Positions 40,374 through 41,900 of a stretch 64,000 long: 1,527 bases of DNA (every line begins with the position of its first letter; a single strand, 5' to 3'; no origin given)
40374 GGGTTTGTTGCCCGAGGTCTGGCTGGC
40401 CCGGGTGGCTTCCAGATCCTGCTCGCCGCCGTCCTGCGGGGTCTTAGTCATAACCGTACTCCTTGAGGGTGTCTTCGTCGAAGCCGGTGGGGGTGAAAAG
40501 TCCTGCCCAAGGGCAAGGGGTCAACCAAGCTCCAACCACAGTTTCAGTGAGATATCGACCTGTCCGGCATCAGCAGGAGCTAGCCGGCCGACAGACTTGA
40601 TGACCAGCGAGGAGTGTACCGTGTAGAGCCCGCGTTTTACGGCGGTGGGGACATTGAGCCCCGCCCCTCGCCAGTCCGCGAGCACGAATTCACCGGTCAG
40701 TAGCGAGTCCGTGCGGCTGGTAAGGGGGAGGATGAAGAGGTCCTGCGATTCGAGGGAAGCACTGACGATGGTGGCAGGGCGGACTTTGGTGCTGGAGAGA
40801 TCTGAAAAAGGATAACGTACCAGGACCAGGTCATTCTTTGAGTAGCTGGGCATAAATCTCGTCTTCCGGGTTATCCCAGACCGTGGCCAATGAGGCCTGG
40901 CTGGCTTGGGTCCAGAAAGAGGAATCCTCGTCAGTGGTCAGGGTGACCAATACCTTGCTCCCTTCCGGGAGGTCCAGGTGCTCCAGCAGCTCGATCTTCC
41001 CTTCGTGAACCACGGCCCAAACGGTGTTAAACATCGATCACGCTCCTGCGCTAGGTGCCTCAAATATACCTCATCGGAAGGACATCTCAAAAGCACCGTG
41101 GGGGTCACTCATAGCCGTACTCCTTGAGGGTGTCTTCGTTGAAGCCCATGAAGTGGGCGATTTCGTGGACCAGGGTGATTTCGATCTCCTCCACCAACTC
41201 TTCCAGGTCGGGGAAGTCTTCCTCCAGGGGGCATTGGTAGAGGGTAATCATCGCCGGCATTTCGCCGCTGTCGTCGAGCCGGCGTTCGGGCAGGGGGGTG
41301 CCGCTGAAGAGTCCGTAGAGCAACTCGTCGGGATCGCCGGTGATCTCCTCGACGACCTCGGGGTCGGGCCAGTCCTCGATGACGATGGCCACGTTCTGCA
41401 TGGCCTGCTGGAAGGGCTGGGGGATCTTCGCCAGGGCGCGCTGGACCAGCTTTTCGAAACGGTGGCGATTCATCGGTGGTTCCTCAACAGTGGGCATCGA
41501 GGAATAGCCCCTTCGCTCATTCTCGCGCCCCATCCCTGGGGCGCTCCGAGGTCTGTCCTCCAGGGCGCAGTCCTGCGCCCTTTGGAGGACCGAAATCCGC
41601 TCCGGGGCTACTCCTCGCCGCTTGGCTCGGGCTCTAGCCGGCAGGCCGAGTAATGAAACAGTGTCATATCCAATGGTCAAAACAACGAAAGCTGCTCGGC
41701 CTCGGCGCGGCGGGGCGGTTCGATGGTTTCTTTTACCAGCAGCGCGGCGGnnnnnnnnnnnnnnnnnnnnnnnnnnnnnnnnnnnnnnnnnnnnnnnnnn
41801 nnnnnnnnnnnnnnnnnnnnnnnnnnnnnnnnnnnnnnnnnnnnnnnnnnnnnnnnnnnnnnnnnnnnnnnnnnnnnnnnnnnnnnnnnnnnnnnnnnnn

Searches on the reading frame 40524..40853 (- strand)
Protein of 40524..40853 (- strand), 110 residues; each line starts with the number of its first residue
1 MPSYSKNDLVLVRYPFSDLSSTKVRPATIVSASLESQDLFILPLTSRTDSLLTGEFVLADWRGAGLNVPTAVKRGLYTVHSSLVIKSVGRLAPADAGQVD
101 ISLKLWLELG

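Call 97: search_protein_families(library=pfam, proteins=[window:40524-40853:-], max_evalue=0.01)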
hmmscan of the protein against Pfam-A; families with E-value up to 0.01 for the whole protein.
window:40524-40853:- (110 aa): 1 family
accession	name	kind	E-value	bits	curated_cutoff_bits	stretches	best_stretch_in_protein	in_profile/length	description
PF02452.23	PemK_toxin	-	0.0006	20.4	23.1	1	8-106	4-108/109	PemK-like, MazF-like toxin of type II toxin-antitoxin system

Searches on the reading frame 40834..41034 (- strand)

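Call 97: search_protein_families(library=pfam, proteins=[window:40834-41034:-], max_evalue=0.01)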
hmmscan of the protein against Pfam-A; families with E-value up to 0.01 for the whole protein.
window:40834-41034:- (67 aa): 1 family
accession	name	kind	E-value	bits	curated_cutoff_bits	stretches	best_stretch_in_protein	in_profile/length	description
PF01954.22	AF2212-like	-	0.0055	17.6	21.6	1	7-34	7-34/59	AF2212-like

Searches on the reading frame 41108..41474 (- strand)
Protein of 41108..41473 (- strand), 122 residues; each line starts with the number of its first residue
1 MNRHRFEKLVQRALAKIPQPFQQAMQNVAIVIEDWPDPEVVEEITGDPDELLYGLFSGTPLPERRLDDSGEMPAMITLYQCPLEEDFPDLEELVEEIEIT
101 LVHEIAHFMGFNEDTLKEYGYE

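Call 46: find_encoding_contigs(protein=window:41108-41474:-, flank=10000, max_places=10)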
Protein window:41108-41474:- (121 aa): no gene with exactly this product is on record in the collection.

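Call 85: find_encoding_contigs(protein=window:41108-41473:-, flank=10000, max_places=5)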
Protein window:41108-41473:- (122 aa): no gene with exactly this product is on record in the collection.

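Call 97: search_protein_families(library=pfam, proteins=[window:41108-41473:-], max_evalue=0.01)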
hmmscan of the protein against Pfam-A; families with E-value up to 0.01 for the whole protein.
window:41108-41473:- (122 aa): 1 family
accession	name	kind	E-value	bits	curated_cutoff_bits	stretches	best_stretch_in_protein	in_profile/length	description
PF06262.17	Zincin_1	-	1.4e-26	92.7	22.4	1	25-120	1-96/97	Zincin-like metallopeptidase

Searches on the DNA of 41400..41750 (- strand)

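Call 7: search_rna_families(source=window, start=41400, end=41750, threshold=evalue, max_evalue=10, show_alignments=3)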
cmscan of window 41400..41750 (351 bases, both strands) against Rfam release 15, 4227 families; matches with E-value up to 10: 10.
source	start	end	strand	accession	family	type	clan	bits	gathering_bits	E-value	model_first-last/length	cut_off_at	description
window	41518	41547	-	RF03074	Rhodo-rpoB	Cis-reg;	-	17.9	33.6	1.1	7-38/93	no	Rhodo-rpoB RNA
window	41400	41498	+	RF01872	MEG3_2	Gene; lncRNA;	-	16.3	60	0.68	1-105/105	no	Maternally expressed 3 conserved region 2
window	41556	41591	+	RF03919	mir-1540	Gene; miRNA;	-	14.7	90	3.4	1-59/59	no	mir-1540 microRNA precursor family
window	41527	41613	+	RF04219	HCV_J750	Cis-reg;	-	13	90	7.2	1-113/113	no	J750 non-coding RNA (containing SLSL761 and SL783)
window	41517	41637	-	RF02809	RsmW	Gene; sRNA;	CL00106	12.8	52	7.3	1-124/124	no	RsmW RNA family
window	41521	41603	+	RF03094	LAGLIDADG-2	Gene; sRNA;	-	12.7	94.9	5.4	1-128/128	no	LAGLIDADG-2 RNA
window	41610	41738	+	RF02132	HOXB13-AS1_1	Gene; lncRNA;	-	12.2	60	2.4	1-136/136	no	HOXB13 antisense RNA 1 conserved region 1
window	41594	41671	-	RF01142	sR19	Gene; snRNA; snoRNA; CD-box;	-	11.8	45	1.8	1-63/63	no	Small nucleolar RNA sR19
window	41433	41587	+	RF02178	SMCR2_2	Gene; lncRNA;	-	11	55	8.6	1-165/165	no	Smith-Magenis syndrome chromosome region, candidate 2 conserved region 2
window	41527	41542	-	RF03090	lysM-Actino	Cis-reg;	-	9.2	153.8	6.3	174-189/215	no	lysM-Actino RNA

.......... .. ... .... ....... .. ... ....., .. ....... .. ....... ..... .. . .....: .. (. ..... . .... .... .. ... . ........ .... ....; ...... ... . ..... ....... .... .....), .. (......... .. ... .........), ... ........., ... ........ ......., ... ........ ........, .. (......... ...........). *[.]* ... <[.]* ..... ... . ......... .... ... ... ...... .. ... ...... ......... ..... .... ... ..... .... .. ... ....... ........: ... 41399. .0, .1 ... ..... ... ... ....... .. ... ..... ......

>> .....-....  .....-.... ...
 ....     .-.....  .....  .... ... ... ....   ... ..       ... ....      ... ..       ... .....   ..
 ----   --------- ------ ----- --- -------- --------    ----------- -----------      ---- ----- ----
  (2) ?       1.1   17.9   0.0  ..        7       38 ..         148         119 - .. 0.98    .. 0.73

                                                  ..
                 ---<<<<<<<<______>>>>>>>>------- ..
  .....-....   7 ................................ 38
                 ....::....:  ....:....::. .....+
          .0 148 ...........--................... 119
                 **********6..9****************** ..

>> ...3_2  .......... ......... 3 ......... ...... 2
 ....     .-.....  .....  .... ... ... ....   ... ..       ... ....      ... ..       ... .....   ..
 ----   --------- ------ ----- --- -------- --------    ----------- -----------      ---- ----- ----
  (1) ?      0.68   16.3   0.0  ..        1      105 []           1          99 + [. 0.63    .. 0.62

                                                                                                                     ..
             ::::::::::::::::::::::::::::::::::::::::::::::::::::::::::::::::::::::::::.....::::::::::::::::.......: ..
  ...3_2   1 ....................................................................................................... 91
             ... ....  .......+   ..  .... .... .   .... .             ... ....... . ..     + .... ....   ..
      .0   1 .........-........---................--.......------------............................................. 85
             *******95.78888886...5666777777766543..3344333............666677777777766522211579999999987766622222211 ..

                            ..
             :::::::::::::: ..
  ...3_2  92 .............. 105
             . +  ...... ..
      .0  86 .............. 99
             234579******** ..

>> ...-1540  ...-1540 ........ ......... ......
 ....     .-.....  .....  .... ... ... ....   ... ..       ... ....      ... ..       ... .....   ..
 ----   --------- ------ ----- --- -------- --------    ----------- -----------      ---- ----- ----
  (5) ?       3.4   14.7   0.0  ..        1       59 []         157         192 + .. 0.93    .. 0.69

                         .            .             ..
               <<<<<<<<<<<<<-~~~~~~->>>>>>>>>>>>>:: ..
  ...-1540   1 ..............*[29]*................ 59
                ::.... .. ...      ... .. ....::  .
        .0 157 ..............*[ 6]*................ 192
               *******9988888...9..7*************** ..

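Call 36: build_rna_model(alignment_id=A3)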
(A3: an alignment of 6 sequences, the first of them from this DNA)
Model R1 built from alignment A3 (6 sequences, 136 columns); structure: RNAalifold consensus.
model positions 134; base pairs 49; branch points 1; effective number of sequences 0.6; information 0.59 bits per position. Calibrated on 0.2 Mb of random sequence (short: E-values are rough).
structure used (alignment columns):
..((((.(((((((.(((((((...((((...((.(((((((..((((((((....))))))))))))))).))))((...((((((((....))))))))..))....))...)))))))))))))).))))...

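Call 37: search_with_rna_model(model_id=R1, source=window, filters=off, max_evalue=10)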
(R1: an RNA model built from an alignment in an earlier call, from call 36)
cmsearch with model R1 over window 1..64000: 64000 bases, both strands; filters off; matches with E-value up to 10: 51.
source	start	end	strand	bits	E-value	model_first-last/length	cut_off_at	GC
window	41491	41623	-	148.9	1.1e-31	1-134/134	no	0.67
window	18941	19060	-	89.9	2.7e-18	1-134/134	no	0.69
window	41492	41624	+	31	6.6e-05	1-134/134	no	0.68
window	18993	19034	+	16.4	0.14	32-73/134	no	0.69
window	42948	43098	-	14.9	0.3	1-134/134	no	0.7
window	35104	35255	-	13.9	0.5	1-134/134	no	0.7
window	10065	10119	-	12.4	1.1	1-134/134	no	0.75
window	49110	49251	-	11.9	1.5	1-134/134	no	0.68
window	54388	54461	-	11.8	1.5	1-134/134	no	0.64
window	50742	50778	+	11.8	1.5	1-134/134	no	0.49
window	54094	54151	+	11.1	2.2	1-134/134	no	0.81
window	60626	60718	+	11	2.3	1-134/134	no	0.67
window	7901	7933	-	10.9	2.5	1-134/134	no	0.73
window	48381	48423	-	10.4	3.1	1-134/134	no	0.74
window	11904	12019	+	10.4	3.2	1-134/134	no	0.6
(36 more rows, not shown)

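Call 38: search_with_rna_model(model_id=R1, sources=[L001, L002, L003, L005, L007], filters=off, max_evalue=10)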
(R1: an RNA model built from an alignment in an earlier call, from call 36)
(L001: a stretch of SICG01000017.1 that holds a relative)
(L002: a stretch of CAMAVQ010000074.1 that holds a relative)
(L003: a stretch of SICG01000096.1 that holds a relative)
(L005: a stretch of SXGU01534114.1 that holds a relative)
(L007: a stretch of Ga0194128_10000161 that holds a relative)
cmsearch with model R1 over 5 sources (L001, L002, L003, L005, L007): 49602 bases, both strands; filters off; matches with E-value up to 10: 89.
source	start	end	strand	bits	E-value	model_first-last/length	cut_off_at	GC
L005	10663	10796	+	155.4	2.8e-33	1-134/134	no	0.65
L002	915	1048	+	149.6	5.8e-32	1-134/134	no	0.73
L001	5895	6027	+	146.9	2.4e-31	1-134/134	no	0.7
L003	1949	2081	+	146.2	3.5e-31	1-134/134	no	0.71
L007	8592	8693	+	98.9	1.9e-20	17-118/134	no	0.75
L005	10662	10795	-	28.3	0.00021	1-134/134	no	0.66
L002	914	1047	-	26.3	0.0006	1-134/134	no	0.72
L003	1948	2080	-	25.3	0.00099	1-134/134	no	0.71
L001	5925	5966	-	21.8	0.0062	32-73/134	no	0.71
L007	8607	8648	-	14.8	0.25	32-73/134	no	0.74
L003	6320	6415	-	13.5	0.49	1-134/134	no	0.71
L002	5518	5569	+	13.1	0.58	1-134/134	no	0.71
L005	9206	9356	+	12.9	0.65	1-134/134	no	0.7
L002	740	891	-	12.1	1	1-134/134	no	0.71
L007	5155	5208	-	12.1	1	1-134/134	no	0.7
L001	1542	1591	-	12.1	1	1-134/134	no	0.72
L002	5410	5459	+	12.1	1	1-134/134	no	0.72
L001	6728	6846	-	12.1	1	1-134/134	no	0.65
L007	155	202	-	12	1.1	1-134/134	no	0.79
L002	624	712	-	11.7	1.3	1-134/134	no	0.67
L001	6049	6137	+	11.6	1.3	1-134/134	no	0.66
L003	4683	4788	+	11.5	1.4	1-134/134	no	0.63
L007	5284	5361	-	11.5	1.4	1-134/134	no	0.65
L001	7949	7994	-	11.4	1.5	1-134/134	no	0.63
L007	5975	6018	+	11.4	1.5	1-134/134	no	0.7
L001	4502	4578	+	11.1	1.7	1-134/134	no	0.69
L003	4842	4898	+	11.1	1.7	1-134/134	no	0.68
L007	3121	3170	-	11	1.8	1-134/134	no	0.66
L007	9722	9749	-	10.7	2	1-134/134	no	0.86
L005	8942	9005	-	10.7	2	1-134/134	no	0.73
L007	13116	13198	-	10.7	2.1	1-134/134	no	0.66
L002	5517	5568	-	10.6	2.1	1-134/134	no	0.71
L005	3831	3876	-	10.2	2.7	28-74/134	no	0.67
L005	6123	6160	-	10.1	2.8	1-134/134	no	0.79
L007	9723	9750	+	10.1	2.9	1-134/134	no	0.82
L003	6952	7020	+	10.1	2.9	1-134/134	no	0.65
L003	4348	4404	+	10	3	1-134/134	no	0.7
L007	3891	3934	-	9.9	3.1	1-134/134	no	0.73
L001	138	174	+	9.9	3.2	1-134/134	no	0.68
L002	6827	6863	-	9.9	3.2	1-134/134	no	0.68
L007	5286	5361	+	9.8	3.3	1-134/134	no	0.64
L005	6701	6741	-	9.4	4.1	1-134/134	no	0.66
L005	5673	5703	-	9.4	4.2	1-134/134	no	0.77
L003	3378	3430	+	9.3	4.4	1-134/134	no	0.77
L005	3462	3559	+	9.2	4.5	1-134/134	no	0.67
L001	3706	3796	+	9.2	4.5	1-134/134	no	0.66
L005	6702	6742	+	9.2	4.7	1-134/134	no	0.66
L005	2576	2656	-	9.1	4.9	1-134/134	no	0.59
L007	139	196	+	9.1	4.9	1-134/134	no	0.79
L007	4813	4923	+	8.9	5.2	1-134/134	no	0.66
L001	2422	2482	+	8.8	5.5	1-134/134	no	0.8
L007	9815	9841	+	8.7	5.8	1-134/134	no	0.78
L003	2413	2545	-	8.7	5.9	1-134/134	no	0.71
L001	4765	4843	-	8.6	6.2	25-110/134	no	0.67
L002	2103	2181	+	8.6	6.2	25-110/134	no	0.67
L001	4926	5055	+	8.6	6.2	1-134/134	no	0.69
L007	8487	8563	+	8.6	6.3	1-134/134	no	0.55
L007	9814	9840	-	8.5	6.5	1-134/134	no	0.78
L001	5344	5392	-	8.5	6.7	1-134/134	no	0.76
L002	1554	1602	+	8.5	6.7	1-134/134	no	0.76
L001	2337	2370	-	8.5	6.7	1-134/134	no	0.62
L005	4750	4837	-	8.4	6.8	1-134/134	no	0.68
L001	5231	5309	-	8.4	6.8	1-134/134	no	0.72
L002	1637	1715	+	8.4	6.8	1-134/134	no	0.72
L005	10094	10137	-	8.4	6.8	1-134/134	no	0.7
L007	9491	9616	+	8.3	7.2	1-134/134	no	0.63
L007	10196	10258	+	8.3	7.2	1-134/134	no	0.68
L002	6578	6718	-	8.2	7.6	1-134/134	no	0.64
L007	7189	7247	-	8.2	7.6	1-134/134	no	0.64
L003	3377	3429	-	8.2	7.7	1-134/134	no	0.75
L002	6691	6737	+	8.2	7.7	1-134/134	no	0.72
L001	1828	1949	+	8.2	7.7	1-134/134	no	0.7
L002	5052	5173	-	8.2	7.7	1-134/134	no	0.7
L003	7591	7689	+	8.2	7.8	1-134/134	no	0.71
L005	9336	9456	-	8.2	7.8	1-134/134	no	0.71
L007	10670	10703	-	8.1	8.2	1-134/134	no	0.82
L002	2376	2511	-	8.1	8.3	1-134/134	no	0.65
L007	6213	6261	-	8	8.3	1-134/134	no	0.76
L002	5994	6052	+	8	8.4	1-134/134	no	0.69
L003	5440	5477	+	8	8.4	1-134/134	no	0.79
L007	11648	11705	+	8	8.6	1-134/134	no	0.69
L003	1445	1493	+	8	8.8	1-134/134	no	0.73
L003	5444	5469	-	7.9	8.8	1-134/134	no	0.77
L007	12960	13010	-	7.9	8.8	1-134/134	no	0.76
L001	471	492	-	7.8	9.6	81-102/134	no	0.77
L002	4264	4317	-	7.8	9.7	1-134/134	no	0.74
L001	862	933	+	7.7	10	1-134/134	no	0.71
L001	1509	1558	+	7.7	10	1-134/134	no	0.7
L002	5443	5492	-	7.7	10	1-134/134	no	0.7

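Call 52: search_with_rna_model(model_id=R1, sources=[L128, L129, L131, L132, L133], filters=off, max_evalue=0.5)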
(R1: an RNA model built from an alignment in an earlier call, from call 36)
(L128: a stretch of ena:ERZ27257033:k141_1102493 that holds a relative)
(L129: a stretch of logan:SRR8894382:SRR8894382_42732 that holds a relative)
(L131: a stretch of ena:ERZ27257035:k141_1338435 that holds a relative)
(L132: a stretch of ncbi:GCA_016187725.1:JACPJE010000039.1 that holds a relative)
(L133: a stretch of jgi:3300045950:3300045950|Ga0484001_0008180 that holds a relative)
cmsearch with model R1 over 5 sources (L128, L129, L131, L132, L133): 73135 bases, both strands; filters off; matches with E-value up to 0.5: 13.
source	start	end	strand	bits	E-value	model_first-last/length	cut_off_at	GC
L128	13405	13538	+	155.4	4.2e-33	1-134/134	no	0.65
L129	11901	12034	+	155.4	4.2e-33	1-134/134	no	0.65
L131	8205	8338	+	155.4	4.2e-33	1-134/134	no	0.65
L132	13364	13499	+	113.3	1.6e-23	1-134/134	no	0.65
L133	7416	7542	+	61.5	8.8e-12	1-134/134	no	0.72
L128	13404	13537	-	28.3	0.0003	1-134/134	no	0.66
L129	11900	12033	-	28.3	0.0003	1-134/134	no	0.66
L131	8204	8337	-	28.3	0.0003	1-134/134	no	0.66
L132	13363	13498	-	18.9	0.042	1-134/134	no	0.65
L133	5486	5561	-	16.3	0.17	1-134/134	no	0.75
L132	16257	16375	+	15.7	0.22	1-134/134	no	0.67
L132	14277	14381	+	15.5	0.26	1-134/134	no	0.7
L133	10996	11106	+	14.2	0.48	1-134/134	no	0.69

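Call 66: search_with_rna_model(model_id=R1, sources=[L134, L135, L136, L137, L139, L140, L143], filters=off, max_evalue=0.5)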
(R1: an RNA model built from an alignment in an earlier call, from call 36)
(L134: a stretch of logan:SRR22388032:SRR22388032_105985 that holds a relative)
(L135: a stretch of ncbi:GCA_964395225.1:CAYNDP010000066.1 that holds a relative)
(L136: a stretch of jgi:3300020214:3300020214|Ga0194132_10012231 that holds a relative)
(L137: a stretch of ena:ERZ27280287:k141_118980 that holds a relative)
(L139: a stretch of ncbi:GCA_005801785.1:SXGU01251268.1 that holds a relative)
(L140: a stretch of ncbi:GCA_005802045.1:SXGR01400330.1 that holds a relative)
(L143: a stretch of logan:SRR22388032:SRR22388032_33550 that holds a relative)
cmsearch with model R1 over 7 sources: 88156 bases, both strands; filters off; matches with E-value up to 0.5: 3.
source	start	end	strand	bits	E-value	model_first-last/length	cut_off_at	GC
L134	4633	4720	-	17.1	0.13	1-134/134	no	0.7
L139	10410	10522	-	15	0.38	1-134/134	no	0.65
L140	9645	9757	-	15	0.38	1-134/134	no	0.65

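Call 69: search_with_rna_model(model_id=R1, sources=[window, L001, L002, L003, L005, L007, L132, L133], max_evalue=1e-8, make_alignment=true, show_alignments=0)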
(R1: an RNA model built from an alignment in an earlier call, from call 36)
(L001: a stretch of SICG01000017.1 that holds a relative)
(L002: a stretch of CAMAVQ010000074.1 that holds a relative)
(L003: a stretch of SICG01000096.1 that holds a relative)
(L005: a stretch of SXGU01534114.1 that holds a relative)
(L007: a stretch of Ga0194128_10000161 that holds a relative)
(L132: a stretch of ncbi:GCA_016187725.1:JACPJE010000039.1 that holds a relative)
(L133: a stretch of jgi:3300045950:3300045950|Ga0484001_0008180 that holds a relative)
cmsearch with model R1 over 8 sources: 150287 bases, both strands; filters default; matches with E-value up to 1e-8: 9.
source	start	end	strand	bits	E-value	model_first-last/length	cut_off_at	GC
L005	10663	10796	+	155.4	8.4e-33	1-134/134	no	0.65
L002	915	1048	+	149.7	1.7e-31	1-134/134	no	0.73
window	41491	41623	-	148.9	2.5e-31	1-134/134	no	0.67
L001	5895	6027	+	146.9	7.2e-31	1-134/134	no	0.7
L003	1949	2081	+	146.2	1.1e-30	1-134/134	no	0.71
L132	13364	13499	+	113.3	3.2e-23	1-134/134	no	0.65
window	18899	19065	-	103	6.7e-21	1-134/134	no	0.67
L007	8592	8693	+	98.9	5.8e-20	17-118/134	no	0.75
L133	7416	7542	+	61.5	1.8e-11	1-134/134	no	0.72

Alignment A7: 9 matches aligned to the model, 174 columns, each read 5' to 3' on its own strand. Consensus structure (alignment columns), stored with it:
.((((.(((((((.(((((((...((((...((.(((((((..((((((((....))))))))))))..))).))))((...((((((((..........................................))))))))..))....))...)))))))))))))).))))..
